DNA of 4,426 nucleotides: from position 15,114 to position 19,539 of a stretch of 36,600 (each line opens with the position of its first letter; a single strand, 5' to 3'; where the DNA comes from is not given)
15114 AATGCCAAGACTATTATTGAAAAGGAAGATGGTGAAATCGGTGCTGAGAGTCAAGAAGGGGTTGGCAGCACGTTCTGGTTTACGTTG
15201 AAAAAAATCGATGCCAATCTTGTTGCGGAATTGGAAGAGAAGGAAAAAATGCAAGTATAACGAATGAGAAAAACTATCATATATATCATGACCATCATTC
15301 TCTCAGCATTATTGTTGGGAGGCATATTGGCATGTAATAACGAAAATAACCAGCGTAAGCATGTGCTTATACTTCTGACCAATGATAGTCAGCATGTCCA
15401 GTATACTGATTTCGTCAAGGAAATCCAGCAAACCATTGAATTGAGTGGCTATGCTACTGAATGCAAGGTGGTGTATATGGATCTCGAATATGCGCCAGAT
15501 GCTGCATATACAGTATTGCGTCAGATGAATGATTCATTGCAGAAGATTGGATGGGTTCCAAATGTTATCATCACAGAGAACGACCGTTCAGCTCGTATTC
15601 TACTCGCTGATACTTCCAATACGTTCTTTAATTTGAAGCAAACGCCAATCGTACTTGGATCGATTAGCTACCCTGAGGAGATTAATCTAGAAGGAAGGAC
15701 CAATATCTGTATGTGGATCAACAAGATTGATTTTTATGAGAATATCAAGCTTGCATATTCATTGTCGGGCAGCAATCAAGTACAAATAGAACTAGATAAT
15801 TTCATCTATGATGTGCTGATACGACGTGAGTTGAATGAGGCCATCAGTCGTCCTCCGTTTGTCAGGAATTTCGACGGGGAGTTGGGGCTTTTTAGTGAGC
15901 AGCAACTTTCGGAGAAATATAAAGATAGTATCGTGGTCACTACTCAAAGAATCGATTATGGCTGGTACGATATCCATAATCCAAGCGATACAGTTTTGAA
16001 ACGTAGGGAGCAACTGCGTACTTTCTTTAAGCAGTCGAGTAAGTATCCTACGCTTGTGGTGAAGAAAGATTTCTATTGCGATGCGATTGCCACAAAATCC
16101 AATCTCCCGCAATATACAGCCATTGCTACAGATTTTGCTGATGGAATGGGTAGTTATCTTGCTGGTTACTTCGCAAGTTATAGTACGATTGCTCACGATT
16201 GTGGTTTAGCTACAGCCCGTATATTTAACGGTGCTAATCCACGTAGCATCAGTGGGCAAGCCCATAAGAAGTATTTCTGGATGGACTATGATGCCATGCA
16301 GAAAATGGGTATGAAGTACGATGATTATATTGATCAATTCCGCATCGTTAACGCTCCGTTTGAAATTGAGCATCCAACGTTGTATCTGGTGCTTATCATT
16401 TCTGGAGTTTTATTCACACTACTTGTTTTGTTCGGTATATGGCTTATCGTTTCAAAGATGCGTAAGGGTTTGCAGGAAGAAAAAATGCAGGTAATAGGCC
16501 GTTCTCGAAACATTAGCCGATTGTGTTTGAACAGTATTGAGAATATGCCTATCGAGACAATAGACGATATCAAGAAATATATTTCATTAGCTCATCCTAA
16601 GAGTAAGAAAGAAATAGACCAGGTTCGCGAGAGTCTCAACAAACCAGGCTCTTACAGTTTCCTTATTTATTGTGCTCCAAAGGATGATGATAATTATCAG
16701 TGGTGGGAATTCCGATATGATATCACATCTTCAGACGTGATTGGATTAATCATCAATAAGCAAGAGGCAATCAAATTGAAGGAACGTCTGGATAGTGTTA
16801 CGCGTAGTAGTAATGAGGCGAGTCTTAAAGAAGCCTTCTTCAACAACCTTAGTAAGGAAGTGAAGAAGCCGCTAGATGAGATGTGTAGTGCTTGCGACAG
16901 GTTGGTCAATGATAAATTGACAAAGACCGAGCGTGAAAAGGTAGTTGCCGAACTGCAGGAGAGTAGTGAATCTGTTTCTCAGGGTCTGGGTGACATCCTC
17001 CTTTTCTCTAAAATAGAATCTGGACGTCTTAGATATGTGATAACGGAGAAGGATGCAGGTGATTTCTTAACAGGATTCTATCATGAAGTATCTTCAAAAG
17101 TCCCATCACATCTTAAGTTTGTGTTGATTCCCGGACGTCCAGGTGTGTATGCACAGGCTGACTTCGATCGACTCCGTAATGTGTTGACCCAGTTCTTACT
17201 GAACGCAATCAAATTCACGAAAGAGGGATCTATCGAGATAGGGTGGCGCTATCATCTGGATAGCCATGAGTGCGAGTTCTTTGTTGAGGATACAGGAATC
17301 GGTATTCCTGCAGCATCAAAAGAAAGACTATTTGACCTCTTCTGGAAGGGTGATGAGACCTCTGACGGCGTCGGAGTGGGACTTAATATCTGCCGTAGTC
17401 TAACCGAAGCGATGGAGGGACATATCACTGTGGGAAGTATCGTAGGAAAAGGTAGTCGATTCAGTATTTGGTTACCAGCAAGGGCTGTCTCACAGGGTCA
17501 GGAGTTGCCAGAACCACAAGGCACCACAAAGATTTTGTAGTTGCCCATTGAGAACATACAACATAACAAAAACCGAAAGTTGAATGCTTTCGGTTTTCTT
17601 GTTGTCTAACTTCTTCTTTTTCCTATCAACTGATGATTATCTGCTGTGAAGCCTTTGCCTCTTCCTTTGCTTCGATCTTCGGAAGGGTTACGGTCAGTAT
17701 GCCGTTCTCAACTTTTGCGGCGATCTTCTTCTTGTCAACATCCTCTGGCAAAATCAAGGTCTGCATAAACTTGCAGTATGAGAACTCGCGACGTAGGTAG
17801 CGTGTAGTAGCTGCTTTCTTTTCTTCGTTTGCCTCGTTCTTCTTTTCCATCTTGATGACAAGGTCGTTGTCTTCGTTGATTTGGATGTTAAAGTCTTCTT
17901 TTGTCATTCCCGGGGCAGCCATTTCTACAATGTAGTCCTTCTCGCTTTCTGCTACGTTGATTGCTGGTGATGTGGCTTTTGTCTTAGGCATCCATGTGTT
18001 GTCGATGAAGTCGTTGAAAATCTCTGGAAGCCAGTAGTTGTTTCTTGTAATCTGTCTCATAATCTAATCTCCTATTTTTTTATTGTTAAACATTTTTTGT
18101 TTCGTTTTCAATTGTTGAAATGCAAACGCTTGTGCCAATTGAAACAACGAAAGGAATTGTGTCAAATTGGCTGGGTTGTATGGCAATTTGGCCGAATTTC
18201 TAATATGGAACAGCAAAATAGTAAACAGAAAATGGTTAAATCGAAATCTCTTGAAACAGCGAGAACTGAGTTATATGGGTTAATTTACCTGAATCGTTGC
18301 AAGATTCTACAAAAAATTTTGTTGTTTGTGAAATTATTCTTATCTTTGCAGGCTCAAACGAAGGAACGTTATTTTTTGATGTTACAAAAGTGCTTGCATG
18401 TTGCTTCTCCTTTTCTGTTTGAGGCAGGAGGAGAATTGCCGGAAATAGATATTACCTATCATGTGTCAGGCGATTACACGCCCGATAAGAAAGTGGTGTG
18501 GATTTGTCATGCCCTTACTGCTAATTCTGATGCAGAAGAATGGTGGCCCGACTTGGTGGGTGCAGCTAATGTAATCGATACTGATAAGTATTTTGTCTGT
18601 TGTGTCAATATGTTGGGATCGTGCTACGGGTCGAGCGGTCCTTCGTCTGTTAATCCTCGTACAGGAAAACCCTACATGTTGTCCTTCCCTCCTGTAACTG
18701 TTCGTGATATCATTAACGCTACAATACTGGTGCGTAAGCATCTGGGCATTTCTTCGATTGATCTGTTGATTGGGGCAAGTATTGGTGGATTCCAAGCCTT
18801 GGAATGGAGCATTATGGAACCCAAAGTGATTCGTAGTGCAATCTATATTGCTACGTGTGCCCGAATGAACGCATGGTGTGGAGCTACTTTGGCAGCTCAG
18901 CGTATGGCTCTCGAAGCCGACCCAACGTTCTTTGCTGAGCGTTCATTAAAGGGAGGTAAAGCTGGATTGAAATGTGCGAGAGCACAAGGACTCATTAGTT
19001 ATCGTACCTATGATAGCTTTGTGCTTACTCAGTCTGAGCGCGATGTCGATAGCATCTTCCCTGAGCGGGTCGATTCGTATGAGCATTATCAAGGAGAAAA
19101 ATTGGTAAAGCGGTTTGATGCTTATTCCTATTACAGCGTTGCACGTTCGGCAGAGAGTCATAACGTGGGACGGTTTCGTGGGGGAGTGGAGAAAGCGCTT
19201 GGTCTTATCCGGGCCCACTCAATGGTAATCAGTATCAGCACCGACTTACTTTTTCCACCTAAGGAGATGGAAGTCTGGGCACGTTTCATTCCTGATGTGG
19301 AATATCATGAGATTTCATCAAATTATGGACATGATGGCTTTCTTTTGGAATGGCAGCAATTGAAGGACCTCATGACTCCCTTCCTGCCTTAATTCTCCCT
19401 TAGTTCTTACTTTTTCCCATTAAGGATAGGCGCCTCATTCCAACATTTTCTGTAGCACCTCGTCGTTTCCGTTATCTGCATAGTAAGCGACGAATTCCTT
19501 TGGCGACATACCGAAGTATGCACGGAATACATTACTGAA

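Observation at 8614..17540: A-B-A-B array of four paralogous periplasmic-binding-domain sensor kinases with complementary catalytic degeneration and no response regulator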

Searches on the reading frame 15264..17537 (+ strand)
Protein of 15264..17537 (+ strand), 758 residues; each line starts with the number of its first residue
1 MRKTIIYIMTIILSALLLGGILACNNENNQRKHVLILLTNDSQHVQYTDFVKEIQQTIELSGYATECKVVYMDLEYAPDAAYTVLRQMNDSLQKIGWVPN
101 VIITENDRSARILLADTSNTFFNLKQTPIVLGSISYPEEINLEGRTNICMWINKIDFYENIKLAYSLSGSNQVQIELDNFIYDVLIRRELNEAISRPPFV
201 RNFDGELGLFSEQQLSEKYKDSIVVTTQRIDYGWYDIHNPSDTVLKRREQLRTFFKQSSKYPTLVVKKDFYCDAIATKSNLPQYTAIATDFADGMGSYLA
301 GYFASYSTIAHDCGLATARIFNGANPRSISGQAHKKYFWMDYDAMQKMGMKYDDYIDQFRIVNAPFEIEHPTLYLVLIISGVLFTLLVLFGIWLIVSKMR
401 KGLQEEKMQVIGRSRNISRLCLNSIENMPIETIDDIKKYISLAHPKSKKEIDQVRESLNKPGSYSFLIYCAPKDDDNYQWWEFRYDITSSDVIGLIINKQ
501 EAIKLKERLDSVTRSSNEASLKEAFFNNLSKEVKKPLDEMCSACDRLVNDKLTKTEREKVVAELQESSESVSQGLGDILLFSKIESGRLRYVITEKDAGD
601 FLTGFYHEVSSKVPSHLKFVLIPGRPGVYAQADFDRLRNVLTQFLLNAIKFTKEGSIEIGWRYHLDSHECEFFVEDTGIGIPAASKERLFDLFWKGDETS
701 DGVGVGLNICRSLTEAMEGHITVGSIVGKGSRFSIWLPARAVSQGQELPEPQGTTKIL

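Call 3: search_protein_families(library=pfam, proteins=[window:15264-17537:+], max_evalue=0.1)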
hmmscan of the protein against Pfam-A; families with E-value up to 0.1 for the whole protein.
window:15264-17537:+ (758 aa): 2 families
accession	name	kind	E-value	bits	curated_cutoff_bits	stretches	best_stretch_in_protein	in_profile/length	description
PF02518.31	HATPase_c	-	1.6e-22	80.5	26.4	1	633-740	2-110/111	Histidine kinase-, DNA gyrase B-, and HSP90-like ATPase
PF00512.31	HisKA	-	7.1e-05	23.2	26.9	1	522-587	2-66/66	His Kinase A (phospho-acceptor) domain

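Call 4: search_protein_families(library=ncbifam, proteins=[window:15264-17537:+], max_evalue=0.1)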
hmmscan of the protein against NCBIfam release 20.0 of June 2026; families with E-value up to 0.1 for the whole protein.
window:15264-17537:+ (758 aa): 75 families (the best 25 are shown)
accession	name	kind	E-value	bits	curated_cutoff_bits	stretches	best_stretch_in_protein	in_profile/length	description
TIGR02956.1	TMAO_torS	equivalog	7.5e-41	140.2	676.5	1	521-743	463-686/967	TMAO reductase system sensor histidine kinase/response regulator TorS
NF008302.0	PRK11091.1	equivalog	1.1e-32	113.1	838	1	494-747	258-513/779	aerobic respiration two-component sensor histidine kinase ArcB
NF046044.1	PnpS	equivalog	7.7e-30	104.2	400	1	508-738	156-390/390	two-component system histidine kinase PnpS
NF041947.1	LuxQ_Vibrio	equivalog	7.3e-29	100.2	1200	1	516-747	466-704/843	quorum-sensing autoinducer 2 sensor kinase/phosphatase LuxQ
NF011874.0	PRK15347.1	equivalog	9.2e-29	100.1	852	1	512-748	387-623/921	two component system sensor kinase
NF008099.0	PRK10841.1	equivalog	1.5e-28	99.1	920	1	495-741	442-692/949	two-component system sensor histidine kinase RcsC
NF045595.1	HK_scytonemin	equivalog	1.8e-27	96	865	1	497-739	393-635/637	scytonemin biosynthesis sensor histidine kinase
NF008543.0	PRK11466.1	equivalog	2.7e-27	95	982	1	519-743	441-666/914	TMAO reductase system sensor histidine kinase/response regulator TorS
NF041832.1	near_NosP_CTERM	subfamily_domain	7.3e-27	94.4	400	1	523-747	8-233/370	NahK/ErcS family hybrid sensor histidine kinase/response regulator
TIGR02966.1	phoR_proteo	equivalog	9.8e-25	87.3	334.2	1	512-735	104-331/333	phosphate regulon sensor histidine kinase PhoR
NF008318.0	PRK11107.1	equivalog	1.1e-23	83.3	890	1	514-739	284-518/920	two-component sensor histidine kinase BarA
NF047874.1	MASE3_PAS_HK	subfamily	1.8e-23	83.2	560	2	629-745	512-631/655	MASE3 domain-containing sensor histidine kinase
NF038297.2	hybrid_HK_HrmK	equivalog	2.6e-23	82.5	725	1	518-747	231-465/607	hybrid histidine kinase/response regulator HrmK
NF033092.0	HK_WalK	equivalog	9.1e-23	80.7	725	1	510-738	360-593/594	cell wall metabolism sensor histidine kinase WalK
NF041210.1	his_kin_PieS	equivalog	1.1e-22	80.7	850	1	522-740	250-471/474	two component system sensor histidine kinase PieS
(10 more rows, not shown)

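Call 31: find_homologous_proteins(query=window:15264-17537:+)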
Query window:15264-17537:+ (758 aa): 149 proteins with E <= 0.001 among 8000 candidates; the best 120 are listed.
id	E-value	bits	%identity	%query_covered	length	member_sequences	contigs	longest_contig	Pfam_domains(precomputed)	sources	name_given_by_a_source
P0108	0.0e+0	1729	100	100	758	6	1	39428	PF02518.32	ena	-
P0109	0.0e+0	1468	82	100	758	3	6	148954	PF02518.32,PF00512.32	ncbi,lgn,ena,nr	ncbi:MAG: HAMP domain-containing histidine kinase [Bacteroidaceae bacterium]|nr:HAMP domain-containi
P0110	0.0e+0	1365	79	97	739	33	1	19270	PF02518.32,PF00512.32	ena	-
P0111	0.0e+0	1334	76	99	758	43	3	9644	PF02518.32,PF00512.32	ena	-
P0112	0.0e+0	1333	78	97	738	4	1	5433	PF02518.32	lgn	-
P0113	0.0e+0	1171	66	98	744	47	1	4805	PF02518.32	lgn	-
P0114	0.0e+0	1139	64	98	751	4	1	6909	PF02518.32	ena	-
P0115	0.0e+0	1107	62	98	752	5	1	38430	PF02518.32,PF00512.32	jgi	jgi:signal transduction histidine kinase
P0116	0.0e+0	1096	64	95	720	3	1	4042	PF02518.32,PF00512.32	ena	-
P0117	2.7e-253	861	52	96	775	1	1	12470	PF02518.32,PF00512.32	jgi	-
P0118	8.2e-242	823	49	98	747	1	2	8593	PF02518.32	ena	-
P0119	2.2e-236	805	48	97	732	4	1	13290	PF02518.32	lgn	-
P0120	7.2e-215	734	45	96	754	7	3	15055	PF02518.32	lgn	-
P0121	2.0e-206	706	44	97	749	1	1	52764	PF02518.32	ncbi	-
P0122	4.2e-174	599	38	97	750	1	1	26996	PF02518.32,PF00512.32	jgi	-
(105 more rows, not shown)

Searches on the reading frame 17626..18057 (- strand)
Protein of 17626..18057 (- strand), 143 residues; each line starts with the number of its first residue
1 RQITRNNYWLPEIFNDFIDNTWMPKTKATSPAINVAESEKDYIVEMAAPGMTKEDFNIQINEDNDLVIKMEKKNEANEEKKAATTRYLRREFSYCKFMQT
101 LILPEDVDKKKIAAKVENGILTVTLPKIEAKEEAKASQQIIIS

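Call 9: search_protein_families(library=pfam, proteins=[window:17626-18057:-], max_evalue=0.001)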
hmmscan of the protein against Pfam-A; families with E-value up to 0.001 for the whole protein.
window:17626-18057:- (143 aa): 2 families
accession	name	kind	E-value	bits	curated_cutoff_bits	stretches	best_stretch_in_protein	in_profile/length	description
PF00011.27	HSP20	-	1.1e-20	74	20.8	1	36-142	3-101/102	Hsp20/alpha crystallin family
PF17886.7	ArsA_HSP20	-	2.1e-05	24.5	22.5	1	40-124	2-62/63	HSP20-like domain found in ArsA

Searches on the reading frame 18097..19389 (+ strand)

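Call 9: search_protein_families(library=pfam, proteins=[window:18097-19389:+], max_evalue=0.001)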
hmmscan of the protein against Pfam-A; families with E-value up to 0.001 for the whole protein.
window:18097-19389:+ (431 aa): 1 family
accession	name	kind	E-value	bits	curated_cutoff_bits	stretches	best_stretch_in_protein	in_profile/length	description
PF00561.26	Abhydrolase_1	-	5.7e-20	72.5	25.8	1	133-417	2-243/245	alpha/beta hydrolase fold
